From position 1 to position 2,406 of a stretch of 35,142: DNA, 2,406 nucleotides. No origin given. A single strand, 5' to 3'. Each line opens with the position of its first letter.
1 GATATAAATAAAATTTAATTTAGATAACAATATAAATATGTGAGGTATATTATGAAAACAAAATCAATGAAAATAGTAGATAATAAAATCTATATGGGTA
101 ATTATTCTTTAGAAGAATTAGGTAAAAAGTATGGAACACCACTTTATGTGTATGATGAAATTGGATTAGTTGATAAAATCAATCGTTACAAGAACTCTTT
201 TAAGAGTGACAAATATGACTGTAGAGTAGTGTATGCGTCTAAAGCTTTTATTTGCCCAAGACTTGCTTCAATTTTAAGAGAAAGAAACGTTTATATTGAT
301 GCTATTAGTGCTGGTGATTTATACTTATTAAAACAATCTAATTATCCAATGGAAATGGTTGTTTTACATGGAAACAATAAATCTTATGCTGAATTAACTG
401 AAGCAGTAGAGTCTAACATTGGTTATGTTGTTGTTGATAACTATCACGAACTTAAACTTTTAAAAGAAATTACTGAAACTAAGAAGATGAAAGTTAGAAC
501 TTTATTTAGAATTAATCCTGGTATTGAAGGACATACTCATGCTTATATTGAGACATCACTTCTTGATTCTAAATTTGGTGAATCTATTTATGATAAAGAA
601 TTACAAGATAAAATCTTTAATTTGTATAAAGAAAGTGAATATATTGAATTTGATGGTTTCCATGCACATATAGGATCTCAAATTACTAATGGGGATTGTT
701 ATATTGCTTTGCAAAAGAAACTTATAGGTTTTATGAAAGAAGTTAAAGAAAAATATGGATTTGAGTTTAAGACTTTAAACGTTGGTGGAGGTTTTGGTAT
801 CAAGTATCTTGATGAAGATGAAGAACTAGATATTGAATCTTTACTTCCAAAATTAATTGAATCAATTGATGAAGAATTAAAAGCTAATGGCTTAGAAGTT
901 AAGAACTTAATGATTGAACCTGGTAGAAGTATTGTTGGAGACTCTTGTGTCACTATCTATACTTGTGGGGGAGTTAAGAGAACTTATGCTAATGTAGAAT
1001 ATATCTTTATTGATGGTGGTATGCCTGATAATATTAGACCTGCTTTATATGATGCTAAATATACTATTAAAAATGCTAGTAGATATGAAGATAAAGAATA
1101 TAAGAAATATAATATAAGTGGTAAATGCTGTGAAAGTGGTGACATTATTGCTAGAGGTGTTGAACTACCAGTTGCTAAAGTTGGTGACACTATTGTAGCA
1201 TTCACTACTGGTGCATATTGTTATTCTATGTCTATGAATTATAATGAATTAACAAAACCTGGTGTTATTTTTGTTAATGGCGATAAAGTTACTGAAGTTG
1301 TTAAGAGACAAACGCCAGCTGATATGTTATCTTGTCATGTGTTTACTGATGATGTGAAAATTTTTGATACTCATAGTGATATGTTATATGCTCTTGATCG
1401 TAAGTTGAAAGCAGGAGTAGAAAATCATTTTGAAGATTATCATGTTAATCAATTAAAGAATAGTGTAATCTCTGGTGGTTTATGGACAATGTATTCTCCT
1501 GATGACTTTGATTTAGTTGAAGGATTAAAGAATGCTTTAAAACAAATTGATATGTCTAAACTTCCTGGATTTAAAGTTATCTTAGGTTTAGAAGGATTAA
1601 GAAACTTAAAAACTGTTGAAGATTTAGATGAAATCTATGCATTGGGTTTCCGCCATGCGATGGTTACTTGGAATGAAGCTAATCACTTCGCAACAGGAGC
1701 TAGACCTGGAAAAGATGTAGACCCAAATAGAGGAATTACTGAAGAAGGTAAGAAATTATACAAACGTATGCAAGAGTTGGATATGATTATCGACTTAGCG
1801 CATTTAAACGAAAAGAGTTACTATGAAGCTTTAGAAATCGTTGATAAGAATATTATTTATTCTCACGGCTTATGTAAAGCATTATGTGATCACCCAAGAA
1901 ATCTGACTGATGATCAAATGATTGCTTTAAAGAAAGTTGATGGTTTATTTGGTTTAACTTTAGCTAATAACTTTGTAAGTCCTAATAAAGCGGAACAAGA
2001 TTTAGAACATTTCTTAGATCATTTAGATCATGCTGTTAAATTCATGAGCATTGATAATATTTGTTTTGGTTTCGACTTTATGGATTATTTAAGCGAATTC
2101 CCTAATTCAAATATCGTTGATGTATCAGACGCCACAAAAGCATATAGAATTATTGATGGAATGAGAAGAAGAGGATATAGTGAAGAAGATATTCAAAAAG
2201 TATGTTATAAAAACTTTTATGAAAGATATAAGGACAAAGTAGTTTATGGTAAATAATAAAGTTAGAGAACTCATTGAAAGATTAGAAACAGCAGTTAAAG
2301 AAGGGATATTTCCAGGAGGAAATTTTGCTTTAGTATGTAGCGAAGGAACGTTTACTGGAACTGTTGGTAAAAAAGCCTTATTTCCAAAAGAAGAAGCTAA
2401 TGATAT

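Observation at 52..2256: Single polypeptide fusing diaminopimelate decarboxylase to an M19 dipeptidase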

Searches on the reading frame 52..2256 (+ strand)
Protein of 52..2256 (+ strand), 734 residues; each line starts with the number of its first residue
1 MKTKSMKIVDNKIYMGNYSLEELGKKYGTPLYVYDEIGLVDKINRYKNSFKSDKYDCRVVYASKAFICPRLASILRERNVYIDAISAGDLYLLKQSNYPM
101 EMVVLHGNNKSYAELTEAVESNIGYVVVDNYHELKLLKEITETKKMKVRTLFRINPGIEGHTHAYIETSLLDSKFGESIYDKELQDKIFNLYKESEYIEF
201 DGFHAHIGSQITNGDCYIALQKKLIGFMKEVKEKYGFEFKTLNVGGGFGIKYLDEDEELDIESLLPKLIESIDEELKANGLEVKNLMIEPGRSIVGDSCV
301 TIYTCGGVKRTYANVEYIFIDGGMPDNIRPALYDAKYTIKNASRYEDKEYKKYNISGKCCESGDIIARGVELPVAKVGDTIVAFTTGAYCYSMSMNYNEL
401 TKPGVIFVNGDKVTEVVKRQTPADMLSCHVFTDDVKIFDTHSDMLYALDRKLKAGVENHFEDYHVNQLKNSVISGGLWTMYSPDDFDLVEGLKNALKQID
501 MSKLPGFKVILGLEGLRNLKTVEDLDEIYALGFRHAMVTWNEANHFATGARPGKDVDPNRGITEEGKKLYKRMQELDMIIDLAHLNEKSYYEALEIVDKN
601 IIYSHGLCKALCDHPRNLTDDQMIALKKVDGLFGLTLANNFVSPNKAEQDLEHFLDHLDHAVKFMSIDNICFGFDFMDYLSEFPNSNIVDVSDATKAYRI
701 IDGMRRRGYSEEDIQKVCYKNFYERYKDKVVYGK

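Call 3: search_protein_families(library=pfam, proteins=[window:52-2253:+], max_evalue=0.01)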
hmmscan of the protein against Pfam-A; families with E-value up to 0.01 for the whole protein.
window:52-2253:+ (734 aa): 3 families
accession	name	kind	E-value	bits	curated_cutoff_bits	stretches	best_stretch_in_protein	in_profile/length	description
PF01244.27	Peptidase_M19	-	1.1e-60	205.9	26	1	506-724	104-315/319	Membrane dipeptidase (Peptidase family M19)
PF02784.22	Orn_Arg_deC_N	-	1.9e-45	155.6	23.4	1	41-295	6-246/247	Pyridoxal-dependent decarboxylase, pyridoxal binding domain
PF00278.28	Orn_DAP_Arg_deC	-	7.2e-17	61.9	23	1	32-387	2-95/95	Pyridoxal-dependent decarboxylase, C-terminal sheet domain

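Call 4: search_protein_families(library=ncbifam, proteins=[window:52-2253:+], max_evalue=0.01)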
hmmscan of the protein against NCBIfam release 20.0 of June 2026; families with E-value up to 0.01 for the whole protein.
window:52-2253:+ (734 aa): 8 families
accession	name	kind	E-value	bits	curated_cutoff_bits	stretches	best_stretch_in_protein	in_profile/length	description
TIGR01048.1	lysA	equivalog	2e-123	412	297.9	1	10-427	6-414/417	diaminopimelate decarboxylase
TIGR03099.1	dCO2ase_PEP1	hypoth_equivalog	2.7e-51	174.9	478.45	1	8-395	3-384/398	pyridoxal-dependent decarboxylase, exosortase A system-associated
NF006515.0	PRK08961.1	equivalog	1.1e-50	172.5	802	1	26-403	500-854/861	bifunctional aspartate kinase/diaminopimelate decarboxylase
NF052544.1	OrLyDeCDokD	equivalog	2.4e-49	168.2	700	1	5-430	18-460/461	ornithine/lysine decarboxylase DokD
NF041039.1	FslC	exception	5.2e-24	84.8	500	1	16-419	15-414/418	rhizoferrin biosystnesis N-citrylornithine decarboxylase FslC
TIGR01273.1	speA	equivalog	2.7e-12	46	624.1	1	118-336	160-378/624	arginine decarboxylase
NF003763.0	PRK05354.1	equivalog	1.4e-11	43.6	369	1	125-313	174-364/636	biosynthetic arginine decarboxylase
TIGR01047.1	nspC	equivalog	4.8e-06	25.3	409.05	1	29-418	3-369/380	carboxynorspermidine decarboxylase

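Call 8: find_homologous_proteins(query=window:52-2253:+, max_evalue=1e-10)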
Query window:52-2253:+ (734 aa): 8000 proteins with E <= 1e-10 among 8000 candidates; the best 120 are listed.
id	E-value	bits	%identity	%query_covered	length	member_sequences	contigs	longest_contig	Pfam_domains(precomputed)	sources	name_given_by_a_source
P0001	0.0e+0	1550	92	100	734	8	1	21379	PF01244.28,PF02784.23,PF00278.29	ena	-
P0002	0.0e+0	1514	89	100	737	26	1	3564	PF01244.28,PF02784.23,PF00278.29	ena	-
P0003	0.0e+0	1238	72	100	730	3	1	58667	PF01244.28,PF02784.23,PF00278.29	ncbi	-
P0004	0.0e+0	1215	71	100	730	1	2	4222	PF01244.28,PF02784.23,PF00278.29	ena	-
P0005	0.0e+0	1211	71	100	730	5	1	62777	PF01244.28,PF02784.23,PF00278.29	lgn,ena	-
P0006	0.0e+0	1209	71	99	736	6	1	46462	PF01244.28,PF02784.23,PF00278.29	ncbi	-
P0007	0.0e+0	1199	70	100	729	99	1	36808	PF01244.28,PF02784.23,PF00278.29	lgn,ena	-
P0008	0.0e+0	1192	71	100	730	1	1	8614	PF01244.28,PF02784.23,PF00278.29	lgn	-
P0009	0.0e+0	1180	70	100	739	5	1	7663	PF01244.28,PF02784.23,PF00278.29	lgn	-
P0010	0.0e+0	1156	67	100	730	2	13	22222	PF01244.28,PF02784.23,PF00278.29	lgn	-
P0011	0.0e+0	1149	68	100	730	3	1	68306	PF01244.28,PF02784.23,PF00278.29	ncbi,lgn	-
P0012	0.0e+0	1148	68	100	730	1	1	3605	PF01244.28,PF02784.23,PF00278.29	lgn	-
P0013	0.0e+0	1117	69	96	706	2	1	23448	PF01244.28,PF02784.23,PF00278.29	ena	-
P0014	2.2e-289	980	58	100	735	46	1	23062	PF01244.28,PF02784.23,PF00278.29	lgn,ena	-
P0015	5.7e-288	975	58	100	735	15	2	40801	PF01244.28,PF02784.23,PF00278.29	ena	-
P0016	2.7e-287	973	58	100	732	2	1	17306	PF01244.28,PF02784.23,PF00278.29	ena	-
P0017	4.9e-281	952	57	100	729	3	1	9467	PF01244.28,PF02784.23,PF00278.29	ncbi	-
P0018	2.6e-277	940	56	100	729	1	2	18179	PF01244.28,PF02784.23,PF00278.29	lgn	-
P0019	2.4e-276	937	57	99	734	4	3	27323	PF01244.28,PF02784.23,PF00278.29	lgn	-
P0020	1.7e-275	934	57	99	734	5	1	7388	PF01244.28,PF02784.23,PF00278.29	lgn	-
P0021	1.1e-274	931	58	100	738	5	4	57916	PF01244.28,PF02784.23,PF00278.29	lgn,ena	-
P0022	1.2e-274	931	57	100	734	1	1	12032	PF01244.28,PF02784.23,PF00278.29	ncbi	-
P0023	1.9e-274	931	58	99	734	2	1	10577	PF01244.28,PF02784.23,PF00278.29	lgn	-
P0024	5.0e-274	929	57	99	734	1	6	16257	PF01244.28,PF02784.23,PF00278.29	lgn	-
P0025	2.0e-273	927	57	99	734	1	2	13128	PF01244.28,PF02784.23,PF00278.29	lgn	-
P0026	2.3e-273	927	57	99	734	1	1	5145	PF01244.28,PF02784.23,PF00278.29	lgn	-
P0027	2.5e-273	927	57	99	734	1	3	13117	PF01244.28,PF02784.23,PF00278.29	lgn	-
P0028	3.1e-273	927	55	100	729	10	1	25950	PF01244.28,PF02784.23,PF00278.29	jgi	-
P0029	7.6e-273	925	57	100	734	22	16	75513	PF04909.21,PF01244.28,PF02784.23,PF00278.29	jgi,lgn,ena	-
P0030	1.1e-271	921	55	100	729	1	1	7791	PF01244.28,PF02784.23,PF00278.29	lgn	-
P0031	1.3e-271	921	55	100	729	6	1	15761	PF01244.28,PF02784.23,PF00278.29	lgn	-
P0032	5.1e-271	919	56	99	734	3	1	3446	PF01244.28,PF02784.23,PF00278.29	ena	-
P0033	1.6e-270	918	56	99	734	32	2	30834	PF01244.28,PF02784.23,PF00278.29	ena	-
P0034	2.0e-270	917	56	99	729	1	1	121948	PF01244.28,PF02784.23,PF00278.29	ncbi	-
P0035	1.8e-268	911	55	99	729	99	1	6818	PF01244.28,PF02784.23,PF00278.29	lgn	-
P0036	5.5e-268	909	56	100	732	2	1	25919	PF01244.28,PF02784.23,PF00278.29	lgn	-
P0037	1.3e-267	908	55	99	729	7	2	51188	PF01244.28,PF02784.23,PF00278.29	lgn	-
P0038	2.8e-267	907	54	100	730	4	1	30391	PF01244.28,PF02784.23,PF00278.29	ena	-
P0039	1.5e-266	904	55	99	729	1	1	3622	PF01244.28,PF02784.23,PF00278.29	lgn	-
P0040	1.1e-265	902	55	99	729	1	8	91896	PF01244.28,PF02784.23,PF00278.29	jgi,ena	-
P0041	2.9e-264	897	54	100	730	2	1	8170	PF01244.28,PF02784.23,PF00278.29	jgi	jgi:diaminopimelate decarboxylase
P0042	3.2e-264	897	55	99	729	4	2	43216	PF01244.28,PF02784.23,PF00278.29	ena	-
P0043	4.6e-264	896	55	100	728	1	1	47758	PF01244.28,PF02784.23,PF00278.29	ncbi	-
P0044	4.9e-264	896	54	100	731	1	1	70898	PF01244.28,PF02784.23,PF00278.29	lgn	-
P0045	7.2e-264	896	54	100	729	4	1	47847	PF01244.28,PF02784.23,PF00278.29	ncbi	-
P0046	1.3e-263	895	53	99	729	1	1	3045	PF01244.28,PF02784.23,PF00278.29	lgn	-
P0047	1.8e-263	894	55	99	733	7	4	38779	PF01244.28,PF02784.23,PF00278.29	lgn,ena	-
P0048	2.7e-263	894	54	99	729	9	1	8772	PF01244.28,PF02784.23,PF00278.29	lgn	-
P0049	1.2e-261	888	55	100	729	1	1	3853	PF01244.28,PF02784.23,PF00278.29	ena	-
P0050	1.3e-261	888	53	100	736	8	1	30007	PF01244.28,PF02784.23,PF00278.29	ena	-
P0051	2.1e-261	888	53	100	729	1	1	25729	PF01244.28,PF02784.23,PF00278.29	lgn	-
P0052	5.3e-261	886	55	99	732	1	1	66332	PF01244.28,PF02784.23,PF00278.29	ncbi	-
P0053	6.4e-261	886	55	100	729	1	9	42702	PF01244.28,PF02784.23,PF00278.29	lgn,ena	-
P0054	8.2e-261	886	55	100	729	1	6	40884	PF01244.28,PF02784.23,PF00278.29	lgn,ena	-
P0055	8.6e-261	885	55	99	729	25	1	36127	PF01244.28,PF02784.23,PF00278.29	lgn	-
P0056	1.7e-260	884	55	100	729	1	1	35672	PF01244.28,PF02784.23,PF00278.29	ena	-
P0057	2.5e-260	884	55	100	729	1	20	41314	PF01244.28,PF02784.23,PF00278.29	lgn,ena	-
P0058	3.1e-260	884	55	100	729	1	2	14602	PF01244.28,PF02784.23,PF00278.29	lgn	-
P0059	3.2e-260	884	54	99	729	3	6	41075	PF01244.28,PF02784.23,PF00278.29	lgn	-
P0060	3.4e-260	883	55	100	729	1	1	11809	PF01244.28,PF02784.23,PF00278.29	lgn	-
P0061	4.0e-260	883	53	100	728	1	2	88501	PF01244.28,PF02784.23,PF00278.29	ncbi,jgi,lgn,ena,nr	ncbi:MAG TPA: diaminopimelate decarboxylase [Acholeplasmataceae bacterium]|nr:diaminopimelate decarb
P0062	5.5e-260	883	55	100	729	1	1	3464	PF01244.28,PF02784.23,PF00278.29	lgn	-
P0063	7.5e-260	882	54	100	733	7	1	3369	PF01244.28,PF02784.23,PF00278.29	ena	-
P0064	9.2e-260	882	54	100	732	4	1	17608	PF01244.28,PF02784.23,PF00278.29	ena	-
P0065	1.2e-259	882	53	99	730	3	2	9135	PF01244.28,PF02784.23,PF00278.29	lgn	-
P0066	1.8e-259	881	53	100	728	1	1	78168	PF01244.28,PF02784.23,PF00278.29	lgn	-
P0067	2.6e-259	881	54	99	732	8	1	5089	PF01244.28,PF02784.23,PF00278.29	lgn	-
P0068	2.8e-259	880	53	100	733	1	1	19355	PF01244.28,PF02784.23,PF00278.29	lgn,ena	-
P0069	2.8e-259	880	55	100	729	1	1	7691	PF01244.28,PF02784.23,PF00278.29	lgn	-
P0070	3.1e-259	880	55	100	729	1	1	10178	PF01244.28,PF02784.23,PF00278.29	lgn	-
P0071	3.7e-259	880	55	100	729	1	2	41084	PF01244.28,PF02784.23,PF00278.29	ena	-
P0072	3.7e-259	880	53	98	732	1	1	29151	PF01244.28,PF02784.23,PF00278.29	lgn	-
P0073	4.3e-259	880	54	100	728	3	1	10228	PF01244.28,PF02784.23,PF00278.29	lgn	-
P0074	5.9e-259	879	55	100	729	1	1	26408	PF01244.28,PF02784.23,PF00278.29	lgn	-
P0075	1.0e-257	875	53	99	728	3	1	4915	PF01244.28,PF02784.23,PF00278.29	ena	-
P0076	2.8e-257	874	52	99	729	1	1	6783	PF01244.28,PF02784.23,PF00278.29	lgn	-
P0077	6.4e-257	873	53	100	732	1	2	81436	PF01244.28,PF02784.23,PF00278.29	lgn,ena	-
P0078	1.6e-256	871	55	100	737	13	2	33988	PF01244.28,PF02784.23,PF00278.29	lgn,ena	-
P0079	2.1e-256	871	54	99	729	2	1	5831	PF01244.28,PF02784.23,PF00278.29,PF01168.27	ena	-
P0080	2.2e-256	871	52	100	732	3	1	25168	PF01244.28,PF02784.23,PF00278.29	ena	-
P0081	2.7e-256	871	54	100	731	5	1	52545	PF01244.28,PF02784.23,PF00278.29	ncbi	-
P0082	5.8e-256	870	53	100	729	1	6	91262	PF01244.28,PF02784.23,PF00278.29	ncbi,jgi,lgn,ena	ncbi:MAG: diaminopimelate decarboxylase [Bacilli bacterium]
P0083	5.9e-256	869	52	99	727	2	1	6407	PF01244.28,PF02784.23,PF00278.29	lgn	-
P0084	1.3e-255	868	53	100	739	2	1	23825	PF01244.28,PF02784.23,PF00278.29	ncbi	-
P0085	2.5e-255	867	52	100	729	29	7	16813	PF01244.28,PF02784.23,PF00278.29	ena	-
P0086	7.7e-255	866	53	100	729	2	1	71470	PF01244.28,PF02784.23,PF00278.29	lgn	-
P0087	2.2e-253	861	54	98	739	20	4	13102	PF01244.28,PF02784.23,PF00278.29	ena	-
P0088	2.2e-253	861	55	100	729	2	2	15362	PF01244.28,PF02784.23,PF00278.29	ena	-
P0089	4.0e-253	860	53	99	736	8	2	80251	PF01244.28,PF02784.23,PF00278.29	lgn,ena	-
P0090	4.3e-253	860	52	100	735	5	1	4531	PF01244.28,PF02784.23,PF00278.29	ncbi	ncbi:MAG: diaminopimelate decarboxylase [Bacilli bacterium]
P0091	8.2e-253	859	53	100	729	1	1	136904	PF01244.28,PF02784.23,PF00278.29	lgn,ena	-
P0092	1.3e-252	858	54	100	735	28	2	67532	PF01244.28,PF02784.23,PF00278.29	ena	-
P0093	1.4e-251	855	52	99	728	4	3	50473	PF01244.28,PF02784.23,PF00278.29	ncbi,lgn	-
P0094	2.7e-251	854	52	100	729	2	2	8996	PF01244.28,PF02784.23,PF00278.29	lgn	-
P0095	4.3e-251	853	51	99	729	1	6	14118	PF01244.28,PF02784.23,PF00278.29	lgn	-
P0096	4.4e-251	853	51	99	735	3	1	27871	PF01244.28,PF02784.23,PF00278.29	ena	-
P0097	1.7e-250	851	53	100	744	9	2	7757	PF01244.28,PF02784.23,PF00278.29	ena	-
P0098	6.7e-250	849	54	98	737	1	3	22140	PF01244.28,PF02784.23,PF00278.29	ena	-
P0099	1.1e-247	842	54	100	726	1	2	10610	PF01244.28,PF02784.23,PF00278.29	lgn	-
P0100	1.4e-247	842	52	100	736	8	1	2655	PF01244.28,PF02784.23,PF00278.29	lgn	-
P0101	3.3e-245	834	51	99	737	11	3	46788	PF01244.28,PF02784.23,PF00278.29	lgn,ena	-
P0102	3.5e-245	834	52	99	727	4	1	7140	PF01244.28,PF02784.23,PF00278.29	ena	-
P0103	2.1e-244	831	50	100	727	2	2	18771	PF01244.28,PF02784.23,PF00278.29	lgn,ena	-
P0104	8.9e-244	829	50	99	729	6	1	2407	PF01244.28,PF02784.23,PF00278.29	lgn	-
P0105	9.9e-244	829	53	100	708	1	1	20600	PF01244.28,PF02784.23,PF00278.29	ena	-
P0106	3.8e-243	827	51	99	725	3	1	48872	PF01244.28,PF02784.23,PF00278.29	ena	-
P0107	3.9e-242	824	52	100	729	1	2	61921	PF01244.28,PF02784.23,PF00278.29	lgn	-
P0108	1.7e-241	822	51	99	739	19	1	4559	PF01244.28,PF02784.23,PF00278.29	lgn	-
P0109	1.0e-227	776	52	93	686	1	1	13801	PF01244.28,PF02784.23,PF00278.29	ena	-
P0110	2.4e-221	755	48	100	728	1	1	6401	PF01244.28,PF02784.23,PF00278.29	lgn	-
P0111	3.1e-170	586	60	58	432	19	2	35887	PF02784.23,PF00278.29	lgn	-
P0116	7.2e-163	562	57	59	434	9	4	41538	PF02784.23,PF00278.29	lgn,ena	-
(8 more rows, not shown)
